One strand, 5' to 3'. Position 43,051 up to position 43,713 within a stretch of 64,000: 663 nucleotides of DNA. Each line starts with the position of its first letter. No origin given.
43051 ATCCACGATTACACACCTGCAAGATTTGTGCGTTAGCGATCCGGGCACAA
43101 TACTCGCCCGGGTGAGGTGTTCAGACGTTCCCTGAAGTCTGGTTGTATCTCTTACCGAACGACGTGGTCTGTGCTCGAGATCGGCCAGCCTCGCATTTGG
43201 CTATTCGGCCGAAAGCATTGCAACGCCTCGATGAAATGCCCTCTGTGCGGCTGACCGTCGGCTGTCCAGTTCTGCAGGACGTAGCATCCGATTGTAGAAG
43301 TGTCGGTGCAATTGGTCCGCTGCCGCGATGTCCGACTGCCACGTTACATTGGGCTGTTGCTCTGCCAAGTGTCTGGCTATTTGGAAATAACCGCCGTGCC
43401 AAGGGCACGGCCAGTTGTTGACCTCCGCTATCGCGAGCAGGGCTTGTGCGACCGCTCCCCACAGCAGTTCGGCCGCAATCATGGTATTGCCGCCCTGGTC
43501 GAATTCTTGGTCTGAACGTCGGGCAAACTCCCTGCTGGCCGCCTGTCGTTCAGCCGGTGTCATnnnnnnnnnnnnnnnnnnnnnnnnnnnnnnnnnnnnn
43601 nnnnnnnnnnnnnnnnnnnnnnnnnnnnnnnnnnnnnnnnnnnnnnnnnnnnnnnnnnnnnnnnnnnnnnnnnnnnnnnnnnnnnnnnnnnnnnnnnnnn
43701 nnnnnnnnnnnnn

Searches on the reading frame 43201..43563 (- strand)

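Call 3: search_protein_families(library=pfam, proteins=[window:43201-43563:-], max_evalue=0.01)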
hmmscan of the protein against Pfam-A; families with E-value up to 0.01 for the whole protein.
window:43201-43563:- (120 aa): 1 family
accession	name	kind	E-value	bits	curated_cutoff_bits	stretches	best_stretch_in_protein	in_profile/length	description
PF05942.16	PaREP1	-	1.3e-05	25.5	24.4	1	9-108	5-113/115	Archaeal PaREP1/PaREP8 family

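Call 4: search_protein_families(library=padloc, proteins=[window:43201-43563:-], max_evalue=0.01)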
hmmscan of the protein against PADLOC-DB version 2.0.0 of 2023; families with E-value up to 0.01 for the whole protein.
window:43201-43563:- (120 aa): 0 families

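Call 5: search_protein_families(library=ncbifam, proteins=[window:43201-43563:-], max_evalue=0.01)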
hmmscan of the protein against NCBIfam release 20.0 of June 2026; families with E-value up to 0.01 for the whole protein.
window:43201-43563:- (120 aa): 0 families
